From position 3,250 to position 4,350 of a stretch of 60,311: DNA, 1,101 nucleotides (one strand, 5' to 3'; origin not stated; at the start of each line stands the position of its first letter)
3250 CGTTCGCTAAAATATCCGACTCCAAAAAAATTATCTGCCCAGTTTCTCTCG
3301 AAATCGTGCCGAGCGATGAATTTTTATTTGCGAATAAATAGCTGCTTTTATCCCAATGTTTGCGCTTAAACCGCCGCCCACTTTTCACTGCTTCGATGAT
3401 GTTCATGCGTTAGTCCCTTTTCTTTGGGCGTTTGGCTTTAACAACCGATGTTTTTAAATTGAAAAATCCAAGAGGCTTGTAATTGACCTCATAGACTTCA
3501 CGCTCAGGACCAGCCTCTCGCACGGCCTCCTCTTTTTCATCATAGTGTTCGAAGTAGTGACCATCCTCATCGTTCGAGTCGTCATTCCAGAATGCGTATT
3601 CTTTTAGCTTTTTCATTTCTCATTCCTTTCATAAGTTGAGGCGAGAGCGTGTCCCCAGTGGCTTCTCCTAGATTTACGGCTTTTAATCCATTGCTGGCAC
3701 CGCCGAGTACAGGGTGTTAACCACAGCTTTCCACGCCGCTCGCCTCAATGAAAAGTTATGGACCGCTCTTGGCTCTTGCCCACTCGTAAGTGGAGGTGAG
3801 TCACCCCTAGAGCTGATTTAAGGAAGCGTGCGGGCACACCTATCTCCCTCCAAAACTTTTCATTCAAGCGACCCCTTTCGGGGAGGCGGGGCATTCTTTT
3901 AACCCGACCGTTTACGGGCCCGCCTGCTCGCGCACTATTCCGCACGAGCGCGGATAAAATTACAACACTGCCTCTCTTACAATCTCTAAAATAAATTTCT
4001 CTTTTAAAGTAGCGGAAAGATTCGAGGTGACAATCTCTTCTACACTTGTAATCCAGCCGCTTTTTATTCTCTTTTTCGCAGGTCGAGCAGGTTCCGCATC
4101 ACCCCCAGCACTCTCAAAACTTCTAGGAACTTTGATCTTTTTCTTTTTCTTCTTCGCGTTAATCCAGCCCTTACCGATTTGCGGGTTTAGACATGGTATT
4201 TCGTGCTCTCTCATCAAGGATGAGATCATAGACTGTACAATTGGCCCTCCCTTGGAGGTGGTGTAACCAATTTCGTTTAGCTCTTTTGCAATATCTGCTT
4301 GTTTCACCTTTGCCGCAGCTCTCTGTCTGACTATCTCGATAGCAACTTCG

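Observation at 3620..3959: A 340-nt island that looks highly structured and non-coding interrupts a gap-free operon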

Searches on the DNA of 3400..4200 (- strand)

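Call 4: search_rna_families(source=window, start=3500, end=4100, threshold=evalue, max_evalue=10, show_alignments=3)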
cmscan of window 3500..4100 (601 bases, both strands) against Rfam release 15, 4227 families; matches with E-value up to 10: 4.
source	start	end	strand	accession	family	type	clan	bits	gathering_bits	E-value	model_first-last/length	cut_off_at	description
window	3884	3973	-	RF01302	snoU36a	Gene; snRNA; snoRNA; CD-box;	CL00051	16.9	45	1.9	1-90/90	no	SnoRNA U36a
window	3520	3574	-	RF01273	sR34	Gene; snRNA; snoRNA; CD-box;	-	14.3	40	6.5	1-54/54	no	Small nucleolar RNA sR34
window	3514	3574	-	RF01276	sR53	Gene; snRNA; snoRNA; CD-box;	-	11.7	49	4.1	1-60/60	no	Small nucleolar RNA sR53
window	3840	3941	-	RF01930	bxd_2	Gene; lncRNA;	-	11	80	6.9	1-91/91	no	Bithoraxoid conserved region 2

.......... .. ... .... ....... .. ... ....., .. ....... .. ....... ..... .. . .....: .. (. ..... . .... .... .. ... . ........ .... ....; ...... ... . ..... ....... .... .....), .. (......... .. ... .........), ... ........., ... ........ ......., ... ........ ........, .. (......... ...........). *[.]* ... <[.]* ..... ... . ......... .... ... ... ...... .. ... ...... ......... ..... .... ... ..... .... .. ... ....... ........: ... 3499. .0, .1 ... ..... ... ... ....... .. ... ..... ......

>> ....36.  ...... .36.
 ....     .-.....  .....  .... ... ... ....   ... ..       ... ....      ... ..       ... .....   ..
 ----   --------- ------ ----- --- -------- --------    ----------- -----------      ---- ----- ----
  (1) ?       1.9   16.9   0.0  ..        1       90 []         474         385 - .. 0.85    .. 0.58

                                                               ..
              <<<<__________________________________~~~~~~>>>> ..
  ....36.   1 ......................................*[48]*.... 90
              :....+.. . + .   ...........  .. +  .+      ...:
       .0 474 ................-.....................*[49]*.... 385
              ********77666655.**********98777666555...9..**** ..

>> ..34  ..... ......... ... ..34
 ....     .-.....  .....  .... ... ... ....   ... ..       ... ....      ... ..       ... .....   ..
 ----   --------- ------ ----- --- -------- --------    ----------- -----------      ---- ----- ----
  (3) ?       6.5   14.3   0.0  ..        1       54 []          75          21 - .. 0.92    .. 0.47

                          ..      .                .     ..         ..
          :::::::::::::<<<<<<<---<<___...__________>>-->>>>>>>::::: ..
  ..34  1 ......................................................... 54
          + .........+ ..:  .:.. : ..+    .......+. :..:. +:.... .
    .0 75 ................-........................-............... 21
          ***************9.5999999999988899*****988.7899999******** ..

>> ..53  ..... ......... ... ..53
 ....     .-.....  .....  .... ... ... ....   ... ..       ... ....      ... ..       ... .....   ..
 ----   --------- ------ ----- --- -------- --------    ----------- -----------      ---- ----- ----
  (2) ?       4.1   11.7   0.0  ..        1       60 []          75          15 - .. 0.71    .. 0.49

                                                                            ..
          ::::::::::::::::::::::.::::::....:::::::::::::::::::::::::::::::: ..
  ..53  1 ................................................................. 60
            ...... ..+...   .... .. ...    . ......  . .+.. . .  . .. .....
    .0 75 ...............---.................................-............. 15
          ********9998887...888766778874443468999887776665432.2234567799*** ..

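Call 8: search_dna_similar(query=window:3400-4200:-, collection=phages, mode=distant, max_rows=40)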
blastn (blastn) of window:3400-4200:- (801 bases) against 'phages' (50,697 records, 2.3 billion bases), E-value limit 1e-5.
No match.

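Call 36: search_dna_similar(query=window:3617-3959:-, collection=plasmids, mode=distant, max_evalue=0.01)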
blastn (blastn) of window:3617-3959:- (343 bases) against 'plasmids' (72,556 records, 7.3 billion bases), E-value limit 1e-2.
No match.

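Call 37: search_dna_similar(query=window:3617-3959:-, collection=ecoli_genomes, mode=distant, max_evalue=0.01)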
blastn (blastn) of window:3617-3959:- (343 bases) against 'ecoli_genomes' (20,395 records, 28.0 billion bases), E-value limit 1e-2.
No match.

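Call 38: search_dna_similar(query=window:3617-3959:-, collection=phages, mode=distant, max_evalue=10)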
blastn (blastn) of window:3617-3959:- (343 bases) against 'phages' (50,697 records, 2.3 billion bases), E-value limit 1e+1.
No match.

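Call 47: build_rna_model(alignment_id=A2, structure=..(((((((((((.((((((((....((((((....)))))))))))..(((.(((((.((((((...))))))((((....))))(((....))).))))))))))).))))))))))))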
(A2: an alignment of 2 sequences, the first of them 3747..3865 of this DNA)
Model R1 built from alignment A2 (2 sequences, 120 columns); structure: as given.
model positions 120; base pairs 46; branch points 3; effective number of sequences 0.48; information 0.589 bits per position. Calibrated on 0.2 Mb of random sequence (short: E-values are rough).
structure used (alignment columns):
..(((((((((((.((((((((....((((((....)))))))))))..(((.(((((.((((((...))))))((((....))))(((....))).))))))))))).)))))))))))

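Call 48: build_rna_model(alignment_id=A3, structure=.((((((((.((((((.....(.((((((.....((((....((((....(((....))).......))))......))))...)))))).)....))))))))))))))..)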
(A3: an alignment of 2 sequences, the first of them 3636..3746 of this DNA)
Model R2 built from alignment A3 (2 sequences, 112 columns); structure: as given.
model positions 112; base pairs 32; branch points 0; effective number of sequences 0.64; information 0.591 bits per position. Calibrated on 0.2 Mb of random sequence (short: E-values are rough).
structure used (alignment columns):
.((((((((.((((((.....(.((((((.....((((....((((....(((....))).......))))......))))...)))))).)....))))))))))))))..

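Call 49: search_with_rna_model(model_id=R1, sources=[window, L001, L002, L003, L004, L005, L006, L007, L008, L009, L010, L011, L012, L013, L016, L018, L019], max_evalue=10)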
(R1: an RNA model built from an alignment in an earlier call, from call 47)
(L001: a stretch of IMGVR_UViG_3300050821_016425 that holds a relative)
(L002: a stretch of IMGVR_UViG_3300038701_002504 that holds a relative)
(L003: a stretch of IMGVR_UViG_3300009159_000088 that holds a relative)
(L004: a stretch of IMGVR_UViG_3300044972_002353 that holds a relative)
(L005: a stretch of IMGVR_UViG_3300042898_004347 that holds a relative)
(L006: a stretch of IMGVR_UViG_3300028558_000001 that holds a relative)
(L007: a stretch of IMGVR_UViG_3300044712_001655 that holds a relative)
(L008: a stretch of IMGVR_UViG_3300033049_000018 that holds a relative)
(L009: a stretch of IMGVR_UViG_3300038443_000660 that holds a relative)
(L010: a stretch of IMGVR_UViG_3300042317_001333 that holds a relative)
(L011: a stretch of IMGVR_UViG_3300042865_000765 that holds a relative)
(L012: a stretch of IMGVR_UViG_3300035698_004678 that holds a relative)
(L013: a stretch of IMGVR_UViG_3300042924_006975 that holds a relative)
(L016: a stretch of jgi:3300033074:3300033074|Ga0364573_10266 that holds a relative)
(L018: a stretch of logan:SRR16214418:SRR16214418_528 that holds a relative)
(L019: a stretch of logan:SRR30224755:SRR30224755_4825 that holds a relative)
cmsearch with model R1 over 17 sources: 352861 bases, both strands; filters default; matches with E-value up to 10: 2.
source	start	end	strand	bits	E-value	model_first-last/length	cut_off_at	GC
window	3747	3866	-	143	9.4e-32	1-120/120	no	0.49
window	3745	3864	+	22.5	0.013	1-120/120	no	0.49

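Call 50: search_with_rna_model(model_id=R2, sources=[window, L001, L002, L003, L004, L005, L006, L007, L008, L009, L010, L011, L012, L013, L016, L018, L019], max_evalue=10)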
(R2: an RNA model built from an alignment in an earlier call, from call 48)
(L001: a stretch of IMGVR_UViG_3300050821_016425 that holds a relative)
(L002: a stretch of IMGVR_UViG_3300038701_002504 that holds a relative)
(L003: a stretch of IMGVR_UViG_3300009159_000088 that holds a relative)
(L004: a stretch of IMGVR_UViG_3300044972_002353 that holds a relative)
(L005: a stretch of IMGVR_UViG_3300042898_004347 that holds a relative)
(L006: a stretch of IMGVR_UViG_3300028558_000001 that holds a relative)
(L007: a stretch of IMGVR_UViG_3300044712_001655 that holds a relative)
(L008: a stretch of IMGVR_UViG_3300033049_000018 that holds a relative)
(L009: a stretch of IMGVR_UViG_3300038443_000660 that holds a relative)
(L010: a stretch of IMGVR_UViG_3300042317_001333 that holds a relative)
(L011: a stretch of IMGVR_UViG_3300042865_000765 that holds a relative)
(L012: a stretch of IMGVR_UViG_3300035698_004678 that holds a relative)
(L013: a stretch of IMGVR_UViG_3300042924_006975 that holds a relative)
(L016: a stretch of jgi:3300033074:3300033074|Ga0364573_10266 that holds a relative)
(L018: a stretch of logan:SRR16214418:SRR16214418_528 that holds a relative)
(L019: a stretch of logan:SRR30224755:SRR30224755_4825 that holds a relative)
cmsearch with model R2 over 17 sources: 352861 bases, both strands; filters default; matches with E-value up to 10: 1.
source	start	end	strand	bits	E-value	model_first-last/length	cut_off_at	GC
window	3636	3747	-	144.6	1.4e-30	1-112/112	no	0.56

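Call 65: search_with_rna_model(model_id=R1, sources=[L037, L038, L039, L040, L020, L021, L022, L023, L024, L025, L026, L027, L028, L029, L030, L031, L032, L033, L034, L035, L036], max_evalue=10)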
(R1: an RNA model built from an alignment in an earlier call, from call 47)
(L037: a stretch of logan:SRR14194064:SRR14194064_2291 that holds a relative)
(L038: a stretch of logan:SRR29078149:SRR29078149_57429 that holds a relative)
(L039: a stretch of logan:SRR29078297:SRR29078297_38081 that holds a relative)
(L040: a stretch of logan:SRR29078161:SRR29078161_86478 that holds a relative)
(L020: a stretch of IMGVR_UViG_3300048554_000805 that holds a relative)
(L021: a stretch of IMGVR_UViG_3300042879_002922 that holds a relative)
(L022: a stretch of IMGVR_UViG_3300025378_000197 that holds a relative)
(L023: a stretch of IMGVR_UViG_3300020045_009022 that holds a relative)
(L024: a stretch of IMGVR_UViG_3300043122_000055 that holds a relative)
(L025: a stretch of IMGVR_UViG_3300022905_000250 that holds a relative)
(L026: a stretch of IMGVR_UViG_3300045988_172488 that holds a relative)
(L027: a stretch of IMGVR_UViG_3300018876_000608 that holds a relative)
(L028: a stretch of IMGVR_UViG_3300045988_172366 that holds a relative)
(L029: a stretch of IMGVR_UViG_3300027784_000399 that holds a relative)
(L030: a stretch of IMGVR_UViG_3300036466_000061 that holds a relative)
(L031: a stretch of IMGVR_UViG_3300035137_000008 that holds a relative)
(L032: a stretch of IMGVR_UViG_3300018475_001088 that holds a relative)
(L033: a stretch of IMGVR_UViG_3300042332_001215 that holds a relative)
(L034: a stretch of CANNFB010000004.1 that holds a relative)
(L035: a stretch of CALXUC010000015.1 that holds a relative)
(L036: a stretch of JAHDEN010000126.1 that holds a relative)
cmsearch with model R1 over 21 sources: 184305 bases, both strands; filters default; matches with E-value up to 10: 1.
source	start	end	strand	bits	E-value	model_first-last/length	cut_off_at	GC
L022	4136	4169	+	12.6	1.8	1-120/120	no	0.53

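Call 66: search_with_rna_model(model_id=R2, sources=[L037, L038, L039, L040, L020, L021, L022, L023, L024, L025, L026, L027, L028, L029, L030, L031, L032, L033, L034, L035, L036], max_evalue=10)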
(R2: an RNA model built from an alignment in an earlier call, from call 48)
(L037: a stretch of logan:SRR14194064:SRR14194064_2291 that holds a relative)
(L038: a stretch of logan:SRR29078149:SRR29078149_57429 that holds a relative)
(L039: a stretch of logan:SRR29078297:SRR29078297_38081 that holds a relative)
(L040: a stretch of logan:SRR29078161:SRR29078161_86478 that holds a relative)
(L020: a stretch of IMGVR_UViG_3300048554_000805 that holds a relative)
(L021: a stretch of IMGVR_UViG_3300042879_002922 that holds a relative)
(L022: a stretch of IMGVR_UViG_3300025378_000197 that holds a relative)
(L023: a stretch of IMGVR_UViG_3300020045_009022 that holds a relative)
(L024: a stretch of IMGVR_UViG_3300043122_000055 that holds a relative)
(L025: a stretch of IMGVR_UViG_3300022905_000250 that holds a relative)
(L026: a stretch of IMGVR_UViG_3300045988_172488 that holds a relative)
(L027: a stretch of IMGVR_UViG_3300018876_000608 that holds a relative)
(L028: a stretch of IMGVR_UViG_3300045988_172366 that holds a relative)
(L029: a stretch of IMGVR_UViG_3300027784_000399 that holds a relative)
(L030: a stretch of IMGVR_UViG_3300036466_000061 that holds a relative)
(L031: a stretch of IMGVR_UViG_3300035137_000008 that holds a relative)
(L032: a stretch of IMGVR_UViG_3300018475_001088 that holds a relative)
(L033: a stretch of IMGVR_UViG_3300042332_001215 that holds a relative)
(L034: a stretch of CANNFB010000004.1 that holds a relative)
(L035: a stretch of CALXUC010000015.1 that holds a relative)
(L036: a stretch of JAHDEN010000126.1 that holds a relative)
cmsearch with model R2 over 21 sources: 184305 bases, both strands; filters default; matches with E-value up to 10: 0.
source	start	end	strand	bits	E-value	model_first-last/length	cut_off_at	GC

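Call 74: search_with_rna_model(model_id=R1, sources=[L041, L042, L043, L044], max_evalue=10, filters=off, show_alignments=2)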
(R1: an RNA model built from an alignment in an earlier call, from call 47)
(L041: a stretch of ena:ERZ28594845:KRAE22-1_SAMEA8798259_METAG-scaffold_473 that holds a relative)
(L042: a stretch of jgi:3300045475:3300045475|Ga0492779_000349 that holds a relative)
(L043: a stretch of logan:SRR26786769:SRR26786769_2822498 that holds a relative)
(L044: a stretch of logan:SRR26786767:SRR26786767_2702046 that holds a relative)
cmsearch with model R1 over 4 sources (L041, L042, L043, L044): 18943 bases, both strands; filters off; matches with E-value up to 10: 7.
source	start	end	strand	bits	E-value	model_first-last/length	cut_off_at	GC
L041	5916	5939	+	6.7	4.8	1-120/120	no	0.33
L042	5916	5939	+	6.7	4.8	1-120/120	no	0.33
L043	383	430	+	6.2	6.1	1-120/120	no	0.35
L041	4110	4156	+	5.8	7.6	1-120/120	no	0.43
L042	4110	4156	+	5.8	7.6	1-120/120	no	0.43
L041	3524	3597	-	5.8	7.7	1-120/120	no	0.51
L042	3524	3597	-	5.8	7.7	1-120/120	no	0.51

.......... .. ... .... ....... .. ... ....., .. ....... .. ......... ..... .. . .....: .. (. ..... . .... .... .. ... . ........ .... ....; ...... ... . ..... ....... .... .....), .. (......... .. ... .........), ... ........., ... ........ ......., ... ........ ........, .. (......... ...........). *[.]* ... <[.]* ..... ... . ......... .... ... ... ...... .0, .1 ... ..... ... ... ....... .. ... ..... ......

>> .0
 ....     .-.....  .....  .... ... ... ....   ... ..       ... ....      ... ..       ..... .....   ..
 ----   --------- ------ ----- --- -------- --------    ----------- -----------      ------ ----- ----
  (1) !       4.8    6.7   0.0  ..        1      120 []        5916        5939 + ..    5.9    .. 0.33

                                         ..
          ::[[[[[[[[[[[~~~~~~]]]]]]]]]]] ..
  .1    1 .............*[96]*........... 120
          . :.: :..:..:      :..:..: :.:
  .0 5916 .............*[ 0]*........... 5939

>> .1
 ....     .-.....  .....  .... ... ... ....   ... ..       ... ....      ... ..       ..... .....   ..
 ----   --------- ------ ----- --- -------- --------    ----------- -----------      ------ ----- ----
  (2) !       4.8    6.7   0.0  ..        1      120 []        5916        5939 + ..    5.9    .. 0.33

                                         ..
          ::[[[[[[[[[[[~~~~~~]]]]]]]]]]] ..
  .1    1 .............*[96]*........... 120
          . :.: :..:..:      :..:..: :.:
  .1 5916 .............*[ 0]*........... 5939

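Call 75: search_with_rna_model(model_id=R2, sources=[L041, L042, L043, L044], max_evalue=10, filters=off, show_alignments=2)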
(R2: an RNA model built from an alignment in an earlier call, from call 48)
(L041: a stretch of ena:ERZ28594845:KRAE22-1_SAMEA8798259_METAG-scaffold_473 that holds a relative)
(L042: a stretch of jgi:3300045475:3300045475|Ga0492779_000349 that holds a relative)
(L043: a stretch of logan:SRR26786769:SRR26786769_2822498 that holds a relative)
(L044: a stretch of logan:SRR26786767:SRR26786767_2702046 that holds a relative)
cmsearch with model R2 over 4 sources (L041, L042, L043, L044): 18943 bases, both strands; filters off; matches with E-value up to 10: 14.
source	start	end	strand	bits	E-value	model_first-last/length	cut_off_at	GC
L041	3535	3592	+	10.1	1.2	1-112/112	no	0.55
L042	3535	3592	+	10.1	1.2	1-112/112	no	0.55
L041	1168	1259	-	7.6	4.4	1-112/112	no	0.59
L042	1168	1259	-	7.6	4.4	1-112/112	no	0.59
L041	5642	5693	-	6.5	7.9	1-112/112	no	0.48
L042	5642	5693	-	6.5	7.9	1-112/112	no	0.48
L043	271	336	-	6.5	8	1-112/112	no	0.67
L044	923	988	-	6.5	8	1-112/112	no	0.67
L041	2564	2614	+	6.5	8.1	1-112/112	no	0.53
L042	2564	2614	+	6.5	8.1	1-112/112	no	0.53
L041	8087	8195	+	6.3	8.7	1-112/112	no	0.42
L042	8087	8195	+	6.3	8.7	1-112/112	no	0.42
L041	663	708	+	6.2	9.2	1-112/112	no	0.54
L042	663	708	+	6.2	9.2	1-112/112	no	0.54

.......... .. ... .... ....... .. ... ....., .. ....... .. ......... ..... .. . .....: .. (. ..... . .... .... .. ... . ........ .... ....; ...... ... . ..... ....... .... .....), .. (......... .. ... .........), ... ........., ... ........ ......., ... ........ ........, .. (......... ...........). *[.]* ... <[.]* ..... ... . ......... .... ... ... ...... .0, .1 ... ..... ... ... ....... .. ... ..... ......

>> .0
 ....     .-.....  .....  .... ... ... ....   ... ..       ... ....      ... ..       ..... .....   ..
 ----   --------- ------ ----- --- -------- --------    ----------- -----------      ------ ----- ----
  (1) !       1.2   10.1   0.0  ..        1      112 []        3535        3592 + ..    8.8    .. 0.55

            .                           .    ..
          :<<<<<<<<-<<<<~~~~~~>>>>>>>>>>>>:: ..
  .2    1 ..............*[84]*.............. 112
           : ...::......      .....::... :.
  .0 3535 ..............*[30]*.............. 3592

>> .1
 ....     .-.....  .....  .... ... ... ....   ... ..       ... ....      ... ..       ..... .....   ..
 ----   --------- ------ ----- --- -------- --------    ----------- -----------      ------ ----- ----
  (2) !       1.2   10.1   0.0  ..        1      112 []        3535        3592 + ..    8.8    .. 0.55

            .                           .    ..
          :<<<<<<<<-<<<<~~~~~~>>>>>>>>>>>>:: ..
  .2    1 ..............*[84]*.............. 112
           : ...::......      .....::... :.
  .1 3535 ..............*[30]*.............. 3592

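Call 89: search_rna_families(source=window, start=3630, end=3870, threshold=evalue, max_evalue=10, show_alignments=4)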
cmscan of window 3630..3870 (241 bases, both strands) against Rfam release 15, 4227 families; matches with E-value up to 10: 0.
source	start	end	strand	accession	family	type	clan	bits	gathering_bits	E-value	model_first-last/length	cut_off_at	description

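Call 90: search_rna_families(source=window, start=3860, end=3965, threshold=evalue, max_evalue=10, show_alignments=2)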
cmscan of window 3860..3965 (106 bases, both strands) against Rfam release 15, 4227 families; matches with E-value up to 10: 1.
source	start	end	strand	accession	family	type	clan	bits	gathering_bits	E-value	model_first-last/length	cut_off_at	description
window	3877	3933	-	RF00945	mir-1226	Gene; miRNA;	-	18.5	95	0.19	1-75/75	no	mir-1226 microRNA precursor family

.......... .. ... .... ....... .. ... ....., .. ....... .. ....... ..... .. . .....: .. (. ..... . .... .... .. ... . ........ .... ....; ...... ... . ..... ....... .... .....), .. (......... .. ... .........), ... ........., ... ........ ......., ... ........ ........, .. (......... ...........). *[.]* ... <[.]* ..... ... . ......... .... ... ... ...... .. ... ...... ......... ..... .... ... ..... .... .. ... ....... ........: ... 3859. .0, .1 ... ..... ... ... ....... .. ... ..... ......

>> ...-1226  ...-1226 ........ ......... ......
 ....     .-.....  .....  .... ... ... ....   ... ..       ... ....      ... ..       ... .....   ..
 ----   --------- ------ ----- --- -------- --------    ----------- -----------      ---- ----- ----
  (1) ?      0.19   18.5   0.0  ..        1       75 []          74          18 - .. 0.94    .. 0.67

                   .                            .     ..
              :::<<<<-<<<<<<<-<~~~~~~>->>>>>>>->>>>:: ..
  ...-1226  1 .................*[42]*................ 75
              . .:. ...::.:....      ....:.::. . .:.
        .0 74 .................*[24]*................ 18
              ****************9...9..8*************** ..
